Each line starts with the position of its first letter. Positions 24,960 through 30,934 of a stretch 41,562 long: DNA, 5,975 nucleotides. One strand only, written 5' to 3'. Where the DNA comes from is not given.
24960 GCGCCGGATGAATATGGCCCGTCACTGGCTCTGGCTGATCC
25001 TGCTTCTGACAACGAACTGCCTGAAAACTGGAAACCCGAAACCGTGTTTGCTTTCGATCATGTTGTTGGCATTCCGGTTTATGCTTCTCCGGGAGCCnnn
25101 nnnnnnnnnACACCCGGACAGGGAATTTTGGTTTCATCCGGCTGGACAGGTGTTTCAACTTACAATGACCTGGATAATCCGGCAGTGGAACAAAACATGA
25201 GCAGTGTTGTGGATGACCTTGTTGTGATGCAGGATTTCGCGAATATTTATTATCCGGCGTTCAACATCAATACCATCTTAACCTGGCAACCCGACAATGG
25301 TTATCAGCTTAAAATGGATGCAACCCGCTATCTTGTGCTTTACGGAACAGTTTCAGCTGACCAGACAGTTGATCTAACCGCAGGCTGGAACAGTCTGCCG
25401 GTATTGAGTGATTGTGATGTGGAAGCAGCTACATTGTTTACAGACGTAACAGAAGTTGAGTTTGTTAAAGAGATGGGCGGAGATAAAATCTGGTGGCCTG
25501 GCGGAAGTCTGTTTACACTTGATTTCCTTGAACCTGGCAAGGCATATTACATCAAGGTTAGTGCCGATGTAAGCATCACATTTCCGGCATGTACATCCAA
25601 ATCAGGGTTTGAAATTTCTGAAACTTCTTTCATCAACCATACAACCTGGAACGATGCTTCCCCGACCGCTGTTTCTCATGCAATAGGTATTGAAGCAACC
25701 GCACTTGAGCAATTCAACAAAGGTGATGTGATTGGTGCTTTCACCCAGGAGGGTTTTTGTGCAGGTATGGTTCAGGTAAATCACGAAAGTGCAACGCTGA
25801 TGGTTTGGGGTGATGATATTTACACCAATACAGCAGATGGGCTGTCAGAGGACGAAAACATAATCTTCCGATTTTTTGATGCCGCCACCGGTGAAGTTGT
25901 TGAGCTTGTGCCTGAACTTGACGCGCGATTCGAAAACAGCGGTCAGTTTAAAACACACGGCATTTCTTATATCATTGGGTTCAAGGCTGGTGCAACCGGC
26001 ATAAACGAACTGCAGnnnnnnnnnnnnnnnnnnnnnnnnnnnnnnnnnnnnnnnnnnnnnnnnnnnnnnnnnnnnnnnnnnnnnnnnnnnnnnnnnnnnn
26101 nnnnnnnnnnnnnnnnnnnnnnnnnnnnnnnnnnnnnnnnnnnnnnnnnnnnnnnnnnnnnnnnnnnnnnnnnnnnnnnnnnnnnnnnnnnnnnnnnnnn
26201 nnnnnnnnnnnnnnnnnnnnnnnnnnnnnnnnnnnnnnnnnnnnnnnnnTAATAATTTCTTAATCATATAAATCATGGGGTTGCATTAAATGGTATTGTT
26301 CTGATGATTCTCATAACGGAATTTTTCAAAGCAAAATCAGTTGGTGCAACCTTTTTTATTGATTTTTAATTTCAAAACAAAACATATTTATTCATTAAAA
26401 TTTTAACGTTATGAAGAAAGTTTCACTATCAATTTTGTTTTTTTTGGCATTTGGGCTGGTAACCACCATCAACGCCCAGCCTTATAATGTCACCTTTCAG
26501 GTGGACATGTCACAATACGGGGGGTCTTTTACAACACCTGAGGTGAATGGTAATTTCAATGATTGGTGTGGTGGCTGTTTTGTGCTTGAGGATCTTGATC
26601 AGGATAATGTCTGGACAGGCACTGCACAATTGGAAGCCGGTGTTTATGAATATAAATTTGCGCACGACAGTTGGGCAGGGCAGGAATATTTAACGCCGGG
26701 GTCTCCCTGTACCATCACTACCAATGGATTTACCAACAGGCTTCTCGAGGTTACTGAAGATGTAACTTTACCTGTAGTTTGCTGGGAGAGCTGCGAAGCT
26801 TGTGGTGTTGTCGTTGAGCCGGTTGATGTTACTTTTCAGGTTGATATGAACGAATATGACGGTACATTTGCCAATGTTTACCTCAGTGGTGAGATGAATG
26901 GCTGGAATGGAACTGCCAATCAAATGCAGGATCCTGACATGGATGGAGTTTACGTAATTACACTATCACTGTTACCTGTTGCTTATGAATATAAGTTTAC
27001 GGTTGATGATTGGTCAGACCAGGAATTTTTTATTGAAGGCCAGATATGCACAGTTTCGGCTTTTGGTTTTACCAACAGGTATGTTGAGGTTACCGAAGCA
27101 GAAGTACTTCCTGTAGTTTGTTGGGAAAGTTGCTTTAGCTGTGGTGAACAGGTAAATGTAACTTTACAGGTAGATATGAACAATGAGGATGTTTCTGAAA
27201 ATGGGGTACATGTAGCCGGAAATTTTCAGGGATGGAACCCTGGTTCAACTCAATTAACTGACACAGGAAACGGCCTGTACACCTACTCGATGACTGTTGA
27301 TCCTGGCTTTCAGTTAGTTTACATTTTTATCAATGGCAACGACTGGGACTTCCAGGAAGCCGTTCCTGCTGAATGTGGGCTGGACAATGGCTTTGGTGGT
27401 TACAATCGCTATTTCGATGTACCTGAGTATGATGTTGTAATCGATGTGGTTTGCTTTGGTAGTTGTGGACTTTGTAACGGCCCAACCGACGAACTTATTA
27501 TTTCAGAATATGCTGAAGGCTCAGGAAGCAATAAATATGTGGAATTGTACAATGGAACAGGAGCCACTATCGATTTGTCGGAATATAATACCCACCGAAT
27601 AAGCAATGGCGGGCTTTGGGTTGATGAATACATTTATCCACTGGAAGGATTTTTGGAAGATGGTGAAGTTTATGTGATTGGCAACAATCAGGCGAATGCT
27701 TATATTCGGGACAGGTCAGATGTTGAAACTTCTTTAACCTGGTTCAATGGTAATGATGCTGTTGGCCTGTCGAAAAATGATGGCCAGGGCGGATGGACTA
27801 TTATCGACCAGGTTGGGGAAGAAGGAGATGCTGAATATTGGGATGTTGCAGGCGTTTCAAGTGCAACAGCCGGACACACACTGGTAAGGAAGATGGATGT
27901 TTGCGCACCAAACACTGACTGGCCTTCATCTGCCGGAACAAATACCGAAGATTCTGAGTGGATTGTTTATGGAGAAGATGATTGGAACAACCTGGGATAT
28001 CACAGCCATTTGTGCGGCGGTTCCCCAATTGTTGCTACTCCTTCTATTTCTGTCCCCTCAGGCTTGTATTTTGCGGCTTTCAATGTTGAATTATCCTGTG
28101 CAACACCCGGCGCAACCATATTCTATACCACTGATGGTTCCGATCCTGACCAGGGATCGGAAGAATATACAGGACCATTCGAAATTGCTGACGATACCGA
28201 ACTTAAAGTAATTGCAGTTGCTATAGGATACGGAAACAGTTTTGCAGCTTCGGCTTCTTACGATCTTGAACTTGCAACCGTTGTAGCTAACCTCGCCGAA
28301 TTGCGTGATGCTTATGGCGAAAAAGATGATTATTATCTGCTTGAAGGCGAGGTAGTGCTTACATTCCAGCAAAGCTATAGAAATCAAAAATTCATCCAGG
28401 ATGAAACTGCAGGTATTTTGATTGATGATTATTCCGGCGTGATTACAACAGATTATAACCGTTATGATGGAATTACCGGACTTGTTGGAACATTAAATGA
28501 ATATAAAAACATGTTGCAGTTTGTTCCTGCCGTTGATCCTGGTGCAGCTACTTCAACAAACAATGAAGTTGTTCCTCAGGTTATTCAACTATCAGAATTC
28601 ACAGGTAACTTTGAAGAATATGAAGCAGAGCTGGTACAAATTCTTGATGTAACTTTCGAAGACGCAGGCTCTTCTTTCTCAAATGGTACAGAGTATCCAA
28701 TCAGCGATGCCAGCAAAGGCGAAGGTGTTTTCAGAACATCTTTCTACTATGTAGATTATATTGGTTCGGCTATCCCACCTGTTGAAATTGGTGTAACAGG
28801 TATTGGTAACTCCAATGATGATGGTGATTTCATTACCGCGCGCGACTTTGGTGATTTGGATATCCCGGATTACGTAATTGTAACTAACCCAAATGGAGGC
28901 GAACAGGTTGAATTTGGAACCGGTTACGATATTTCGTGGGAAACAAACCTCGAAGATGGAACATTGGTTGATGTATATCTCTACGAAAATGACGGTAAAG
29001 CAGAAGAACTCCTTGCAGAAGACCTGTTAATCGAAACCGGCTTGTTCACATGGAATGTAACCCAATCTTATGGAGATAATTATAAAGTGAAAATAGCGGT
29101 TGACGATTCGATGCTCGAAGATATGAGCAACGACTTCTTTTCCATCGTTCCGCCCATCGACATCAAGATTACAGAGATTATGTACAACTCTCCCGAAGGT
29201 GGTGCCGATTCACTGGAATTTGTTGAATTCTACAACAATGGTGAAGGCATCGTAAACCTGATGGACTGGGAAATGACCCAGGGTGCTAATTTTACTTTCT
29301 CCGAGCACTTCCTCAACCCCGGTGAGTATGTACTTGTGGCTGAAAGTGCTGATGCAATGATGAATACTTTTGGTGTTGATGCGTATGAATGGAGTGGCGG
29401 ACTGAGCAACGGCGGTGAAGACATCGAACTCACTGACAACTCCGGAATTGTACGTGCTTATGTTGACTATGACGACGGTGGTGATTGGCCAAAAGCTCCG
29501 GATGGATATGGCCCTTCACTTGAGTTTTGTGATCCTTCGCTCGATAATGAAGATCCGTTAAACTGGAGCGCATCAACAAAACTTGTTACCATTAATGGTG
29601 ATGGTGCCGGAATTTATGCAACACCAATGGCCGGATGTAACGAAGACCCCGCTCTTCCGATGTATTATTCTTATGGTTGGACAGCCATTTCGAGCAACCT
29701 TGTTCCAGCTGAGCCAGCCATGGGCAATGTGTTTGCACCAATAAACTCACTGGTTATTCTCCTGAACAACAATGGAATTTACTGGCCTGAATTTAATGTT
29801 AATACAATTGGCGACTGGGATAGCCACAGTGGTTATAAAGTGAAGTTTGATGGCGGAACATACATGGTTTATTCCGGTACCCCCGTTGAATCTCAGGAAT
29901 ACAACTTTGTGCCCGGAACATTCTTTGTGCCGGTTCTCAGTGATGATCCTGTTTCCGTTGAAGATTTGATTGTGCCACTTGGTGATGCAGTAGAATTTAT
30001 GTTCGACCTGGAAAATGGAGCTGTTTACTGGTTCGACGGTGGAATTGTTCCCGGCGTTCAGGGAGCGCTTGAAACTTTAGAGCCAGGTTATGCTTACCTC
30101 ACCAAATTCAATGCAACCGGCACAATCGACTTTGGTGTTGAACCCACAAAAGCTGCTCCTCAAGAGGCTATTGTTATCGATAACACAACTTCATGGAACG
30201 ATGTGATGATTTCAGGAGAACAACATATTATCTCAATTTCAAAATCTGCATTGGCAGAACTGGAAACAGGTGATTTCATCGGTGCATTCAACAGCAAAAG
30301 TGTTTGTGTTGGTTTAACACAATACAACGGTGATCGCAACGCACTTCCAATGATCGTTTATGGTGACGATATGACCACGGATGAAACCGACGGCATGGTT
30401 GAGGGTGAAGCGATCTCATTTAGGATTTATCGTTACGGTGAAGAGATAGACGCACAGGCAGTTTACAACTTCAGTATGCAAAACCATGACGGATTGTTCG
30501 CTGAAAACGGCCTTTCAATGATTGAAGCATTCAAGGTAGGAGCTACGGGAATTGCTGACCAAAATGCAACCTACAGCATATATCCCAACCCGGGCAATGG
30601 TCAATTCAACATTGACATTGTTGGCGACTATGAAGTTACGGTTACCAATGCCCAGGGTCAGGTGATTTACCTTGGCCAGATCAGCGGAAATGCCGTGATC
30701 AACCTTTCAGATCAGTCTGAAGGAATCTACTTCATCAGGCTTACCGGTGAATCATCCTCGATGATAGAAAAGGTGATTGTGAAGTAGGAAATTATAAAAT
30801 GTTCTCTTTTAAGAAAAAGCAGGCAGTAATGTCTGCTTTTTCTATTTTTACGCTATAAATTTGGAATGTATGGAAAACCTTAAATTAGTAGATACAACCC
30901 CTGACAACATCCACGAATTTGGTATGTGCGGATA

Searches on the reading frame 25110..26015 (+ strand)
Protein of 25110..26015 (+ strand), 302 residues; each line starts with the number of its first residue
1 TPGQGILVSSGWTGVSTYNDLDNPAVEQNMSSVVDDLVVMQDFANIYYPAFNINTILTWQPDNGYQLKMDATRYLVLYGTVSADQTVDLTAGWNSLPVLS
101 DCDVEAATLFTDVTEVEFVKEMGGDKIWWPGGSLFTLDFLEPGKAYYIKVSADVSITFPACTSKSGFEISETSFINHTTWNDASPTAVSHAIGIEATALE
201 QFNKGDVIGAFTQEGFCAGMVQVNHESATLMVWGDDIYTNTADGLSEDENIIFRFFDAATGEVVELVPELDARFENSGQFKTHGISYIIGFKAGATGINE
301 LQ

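Call 24: search_protein_families(library=pfam, proteins=[window:25110-26015:+], max_evalue=10)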
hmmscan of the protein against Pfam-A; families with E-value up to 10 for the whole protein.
seq(302 aa): 0 families

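Call 37: search_protein_families(library=ncbifam, proteins=[window:25110-26015:+], max_evalue=10)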
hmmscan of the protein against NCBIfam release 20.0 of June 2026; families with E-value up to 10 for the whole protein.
seq(302 aa): 0 families

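Call 58: find_homologous_proteins(query=window:25110-26015:+, max_evalue=0.001)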
Query seq(302 aa) (302 aa): 8 proteins with E <= 0.001 among 1208 candidates.
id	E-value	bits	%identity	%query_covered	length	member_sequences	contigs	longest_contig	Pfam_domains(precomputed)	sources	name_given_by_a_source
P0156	4.2e-54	202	36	98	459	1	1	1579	PF18962.8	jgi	jgi:hypothetical protein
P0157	3.6e-52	196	55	54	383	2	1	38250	PF00932.26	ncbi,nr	ncbi:MAG: lamin tail domain-containing protein, partial [Bacteroidales bacterium]|nr:lamin tail doma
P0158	5.4e-47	179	34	97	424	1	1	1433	PF18962.8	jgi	jgi:hypothetical protein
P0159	3.8e-42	163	34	98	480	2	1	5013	PF18962.8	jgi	jgi:hypothetical protein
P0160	2.4e-36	144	30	97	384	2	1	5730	PF18962.8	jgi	-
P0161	7.2e-35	139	31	99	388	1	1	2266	PF18962.8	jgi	jgi:hypothetical protein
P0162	3.0e-14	71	34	52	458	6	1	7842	PF12740.15,PF07224.18,PF12146.16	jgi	jgi:dienelactone hydrolase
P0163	3.2e-14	71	36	52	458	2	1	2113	PF12740.15,PF07224.18,PF12146.16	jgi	jgi:dienelactone hydrolase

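Call 63: find_encoding_contigs(protein=P0157, flank=10000, max_places=2)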
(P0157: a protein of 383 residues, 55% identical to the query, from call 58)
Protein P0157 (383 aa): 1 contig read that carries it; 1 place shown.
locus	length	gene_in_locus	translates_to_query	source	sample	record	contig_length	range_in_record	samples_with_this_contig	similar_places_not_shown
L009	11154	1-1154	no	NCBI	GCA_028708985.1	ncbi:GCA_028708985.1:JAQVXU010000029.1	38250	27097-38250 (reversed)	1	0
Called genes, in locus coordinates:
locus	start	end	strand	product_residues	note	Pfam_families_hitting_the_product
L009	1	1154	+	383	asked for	PF00932:LTD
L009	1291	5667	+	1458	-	PF00686:CBM_20 (faint), PF22058:X25_BaPul_like, PF00932:LTD, PF13287:Fn3_assoc, PF13290:CHB_HEX_C_1, PF18942:DUF5689, PF00932:LTD, PF18962:Por_Secre_tail, +3 more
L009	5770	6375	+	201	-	PF19647:Septknot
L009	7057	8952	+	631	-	PF01642:MM_CoA_mutase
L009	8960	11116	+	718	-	PF01642:MM_CoA_mutase, PF02310:B12-binding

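Call 66: predict_structure(alignment_id=A3)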
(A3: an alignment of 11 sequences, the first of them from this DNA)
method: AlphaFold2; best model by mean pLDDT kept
length: 302 residues; sequences in the alignment: 11
mean_pLDDT: 82.0   pTM: 0.80
mean pLDDT of the five models: 82.0, 81.9, 80.6, 80.2, 78.4
residues with pLDDT >= 90: 77; 70-90: 183; 50-70: 33; < 50: 9
segments of 3 or more residues with pLDDT < 50: 295-302
pLDDT, mean of each block of 10 residues (from residue 1): 77 86 71 85 81 75 85 84 86 90 83 82 85 87 90 88 57 69 78 91 91 91 88 76 83 93 92 83 90 53 29
secondary structure, 60 per line:
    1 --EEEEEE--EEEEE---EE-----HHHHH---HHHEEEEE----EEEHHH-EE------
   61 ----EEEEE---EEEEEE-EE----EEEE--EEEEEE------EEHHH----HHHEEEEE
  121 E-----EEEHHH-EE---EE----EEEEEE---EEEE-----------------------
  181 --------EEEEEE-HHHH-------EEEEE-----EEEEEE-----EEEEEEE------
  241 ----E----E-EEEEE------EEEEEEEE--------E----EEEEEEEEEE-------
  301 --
elements in order: E3-8 E11-15 H26-30 E37-41 E46-48 E65-69 E73-78 E86-89 E92-97 E116-121 E127-129 E145-150 E154-157 E189-194 H196-199 E207-211 E217-222 E228-234 E252-256 E263-270 E284-293

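Call 69: fold_search(model_id=the predicted structure, library=pdb)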
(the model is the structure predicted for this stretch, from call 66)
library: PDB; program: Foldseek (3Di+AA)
matches with E <= 10: 338; with E <= 0.001: 0
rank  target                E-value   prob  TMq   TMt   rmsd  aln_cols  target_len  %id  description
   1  8e72_A                1.1e-03  0.33  0.15  0.08  21.2       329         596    9  Treponema lecithinolyticum beta-glucuronidase in complex with a ciprofloxacin-glucuronide conjugate (released 2023-06-21)
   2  8dhv_B                2.0e-03  0.25  0.15  0.08  21.5       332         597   10  Treponema lecithinolyticum beta-glucuronidase (released 2023-05-17)
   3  8dhv_A                2.2e-03  0.25  0.15  0.08  21.6       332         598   10  Treponema lecithinolyticum beta-glucuronidase (released 2023-05-17)
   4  8dhw_A                3.7e-03  0.23  0.15  0.08  20.3       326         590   10  Treponema lecithinolyticum beta-glucuronidase in complex with a UNC4917-glucuronide conjugate (released 2023-05-17)
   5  8e72_B                3.7e-03  0.18  0.14  0.08  21.8       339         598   10  Treponema lecithinolyticum beta-glucuronidase in complex with a ciprofloxacin-glucuronide conjugate (released 2023-06-21)
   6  8dhw_B                1.4e-02  0.13  0.14  0.08  21.0       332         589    9  Treponema lecithinolyticum beta-glucuronidase in complex with a UNC4917-glucuronide conjugate (released 2023-05-17)
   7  3k4d_A                1.4e-02  0.13  0.15  0.08  19.6       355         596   10  Crystal structure of E. coli beta-glucuronidase with the glucaro-d-lactam inhibitor bound (released 2010-11-17)
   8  5czk_A                1.6e-02  0.13  0.15  0.08  21.1       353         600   10  Structure of E. coli beta-glucuronidase bound with a novel, potent inhibitor 1-((6,8-dimethyl-2-oxo-1,2-dihydroquinoli (released 2015-10-14)
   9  6fwv_A                4.5e-02  0.16  0.19  0.12  26.1       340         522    9  The Bacillus anthracis TIE protein (released 2018-08-08)
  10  5c70_A                4.7e-02  0.07  0.14  0.08  21.9       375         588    9  The structure of Aspergillus oryzae beta-glucuronidase (released 2016-06-15)
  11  5z19_D                5.5e-02  0.07  0.13  0.07  21.3       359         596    9  The crystal structure of Ruminococcus gnavus beta-glucuronidase in complex with uronic isofagomine (released 2018-12-12)
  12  5z19_A                5.8e-02  0.06  0.13  0.07  21.4       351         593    8  The crystal structure of Ruminococcus gnavus beta-glucuronidase in complex with uronic isofagomine (released 2018-12-12)
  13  5c71_A                6.1e-02  0.08  0.15  0.08  22.1       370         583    6  The structure of Aspergillus oryzae a-glucuronidase complexed with glycyrrhetinic acid monoglucuronide (released 2016-06-29)
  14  3is0                  6.5e-02  0.11  0.18  0.14  20.4       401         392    9  Crystal structure of functional region of UafA from Staphylococcus saprophyticus in the presence of cholesterol (released 2010-09-08)
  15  6lem_A                6.5e-02  0.09  0.15  0.09  19.6       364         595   12  Structure of E. coli beta-glucuronidase complex with C6-nonyl uronic isofagomine (released 2021-01-27)
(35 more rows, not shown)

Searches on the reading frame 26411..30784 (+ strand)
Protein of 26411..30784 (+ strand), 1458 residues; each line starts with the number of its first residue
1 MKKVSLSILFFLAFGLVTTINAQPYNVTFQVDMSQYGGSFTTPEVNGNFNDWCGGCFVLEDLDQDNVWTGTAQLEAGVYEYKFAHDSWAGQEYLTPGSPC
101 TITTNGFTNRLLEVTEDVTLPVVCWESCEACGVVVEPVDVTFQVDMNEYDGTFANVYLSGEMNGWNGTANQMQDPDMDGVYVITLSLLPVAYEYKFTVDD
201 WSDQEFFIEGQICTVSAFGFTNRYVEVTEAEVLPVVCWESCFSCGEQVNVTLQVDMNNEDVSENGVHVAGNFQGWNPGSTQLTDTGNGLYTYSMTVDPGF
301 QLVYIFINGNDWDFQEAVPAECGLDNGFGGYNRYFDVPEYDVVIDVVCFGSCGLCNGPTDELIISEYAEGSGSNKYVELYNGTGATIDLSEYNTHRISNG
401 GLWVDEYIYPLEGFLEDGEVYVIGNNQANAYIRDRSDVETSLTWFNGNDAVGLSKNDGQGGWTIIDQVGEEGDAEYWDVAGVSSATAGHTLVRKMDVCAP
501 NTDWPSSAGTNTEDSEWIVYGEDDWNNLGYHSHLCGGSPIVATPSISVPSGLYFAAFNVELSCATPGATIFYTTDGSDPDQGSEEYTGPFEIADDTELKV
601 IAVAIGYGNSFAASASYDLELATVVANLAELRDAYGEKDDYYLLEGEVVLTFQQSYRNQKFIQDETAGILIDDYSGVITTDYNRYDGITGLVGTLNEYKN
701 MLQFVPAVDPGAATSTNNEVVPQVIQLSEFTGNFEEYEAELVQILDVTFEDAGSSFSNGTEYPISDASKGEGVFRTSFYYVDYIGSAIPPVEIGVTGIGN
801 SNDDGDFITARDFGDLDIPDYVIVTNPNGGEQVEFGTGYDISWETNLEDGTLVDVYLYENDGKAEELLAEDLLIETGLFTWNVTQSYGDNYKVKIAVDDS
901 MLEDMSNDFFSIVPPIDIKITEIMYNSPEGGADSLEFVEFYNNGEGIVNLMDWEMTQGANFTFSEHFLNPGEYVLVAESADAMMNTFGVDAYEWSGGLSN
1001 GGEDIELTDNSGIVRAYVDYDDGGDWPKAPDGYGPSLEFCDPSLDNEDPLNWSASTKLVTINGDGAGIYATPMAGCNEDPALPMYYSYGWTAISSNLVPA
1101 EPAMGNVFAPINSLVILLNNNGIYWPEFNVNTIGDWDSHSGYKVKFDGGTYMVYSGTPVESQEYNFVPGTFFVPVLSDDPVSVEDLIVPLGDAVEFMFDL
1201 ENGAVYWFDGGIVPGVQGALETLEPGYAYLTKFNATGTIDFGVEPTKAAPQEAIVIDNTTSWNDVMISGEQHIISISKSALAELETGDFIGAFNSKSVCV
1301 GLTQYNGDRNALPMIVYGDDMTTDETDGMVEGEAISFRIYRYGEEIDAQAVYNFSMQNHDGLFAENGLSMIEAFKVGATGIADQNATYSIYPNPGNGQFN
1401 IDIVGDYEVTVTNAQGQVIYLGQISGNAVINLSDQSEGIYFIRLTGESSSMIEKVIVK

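Call 5: search_protein_families(library=pfam, proteins=[window:26411-30784:+], max_evalue=0.01)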
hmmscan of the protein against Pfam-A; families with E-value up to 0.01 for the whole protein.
window:26411-30784:+ (1458 aa): 8 families
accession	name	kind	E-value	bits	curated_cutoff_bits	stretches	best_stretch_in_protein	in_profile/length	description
PF00932.25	LTD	-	1.7e-29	102.8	34.3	2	917-1020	7-107/109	Lamin Tail Domain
PF13290.12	CHB_HEX_C_1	-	1.5e-18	66.9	22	1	549-610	2-62/67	Chitobiase/beta-hexosaminidase C-terminal domain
PF13287.12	Fn3_assoc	-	2e-16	60.3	23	1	559-610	1-52/59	Fn3 associated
PF16561.11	AMPK1_CBM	-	4.6e-15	56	26.8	2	151-230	9-82/85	Glycogen recognition site of AMP-activated protein kinase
PF22058.2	X25_BaPul_like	-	7.7e-13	48.8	27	1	49-105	15-70/87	Pullulanase X25 domain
PF18962.6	Por_Secre_tail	-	1.6e-12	48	27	1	1390-1457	1-75/75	Secretion system C-terminal sorting domain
PF02922.24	CBM_48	-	1.5e-08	35.3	22.4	0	154-204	23-74/83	Carbohydrate-binding module 48 (Isoamylase N-terminal domain)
PF10342.15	Kre9_KNH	-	1.8e-05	25.8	24.6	1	826-899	1-79/94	Kre9/KNH-like N-terminal Ig-like domain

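Call 6: search_protein_families(library=ncbifam, proteins=[window:26411-30784:+], max_evalue=0.01)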
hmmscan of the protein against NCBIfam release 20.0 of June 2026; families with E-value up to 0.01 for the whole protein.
window:26411-30784:+ (1458 aa): 7 families
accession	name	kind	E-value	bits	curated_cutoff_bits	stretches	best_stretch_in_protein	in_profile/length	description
NF033680.1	exonuc_ExeM-GG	exception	5.2e-18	64.5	1300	1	361-538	25-182/884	extracellular exonuclease ExeM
TIGR04183.1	Por_Secre_tail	domain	5.1e-13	48.8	23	1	1390-1458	1-72/72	T9SS type A sorting domain-containing protein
NF038113.1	T9SSA_dep_M36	equivalog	1.3e-06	26.8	885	1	1385-1458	790-869/869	T9SS-dependent M36 family metallopeptidase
NF042962.1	DUF499_antiphage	equivalog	4.1e-05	21.7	1200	1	558-606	844-889/1025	anti-phage-associated DUF499 domain-containing protein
NF052315.1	T9SS_plug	equivalog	0.0032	16.6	100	0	138-210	280-356/385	type IX secretion system plug protein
NF052644.1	T9SS_DNase_Rie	equivalog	0.0064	15.9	260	0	1405-1456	198-249/251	T9SS-dependent surface endonuclease, AS87_RS02955 family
NF003811.1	PRK05402.1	equivalog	0.0079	14.8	741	0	153-205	40-92/619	1,4-alpha-glucan branching protein GlgB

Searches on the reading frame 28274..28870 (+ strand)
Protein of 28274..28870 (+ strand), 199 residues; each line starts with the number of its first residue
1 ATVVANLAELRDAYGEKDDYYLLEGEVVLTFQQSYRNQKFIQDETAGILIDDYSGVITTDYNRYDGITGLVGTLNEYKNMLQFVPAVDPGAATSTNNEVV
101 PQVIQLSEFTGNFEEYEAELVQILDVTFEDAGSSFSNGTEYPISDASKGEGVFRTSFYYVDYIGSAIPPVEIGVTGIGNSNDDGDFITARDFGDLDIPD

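Call 24: search_protein_families(library=pfam, proteins=[window:28274-28870:+], max_evalue=10)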
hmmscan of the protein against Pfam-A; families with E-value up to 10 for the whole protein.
seq(199 aa): 1 family
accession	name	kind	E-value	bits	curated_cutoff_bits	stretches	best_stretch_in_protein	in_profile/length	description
PF18942.5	DUF5689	-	2.4e-08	34.5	28.6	1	49-194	81-216/217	Family of unknown function (DUF5689)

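Call 37: search_protein_families(library=ncbifam, proteins=[window:28274-28870:+], max_evalue=10)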
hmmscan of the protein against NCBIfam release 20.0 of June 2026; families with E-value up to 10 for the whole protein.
seq(199 aa): 0 families
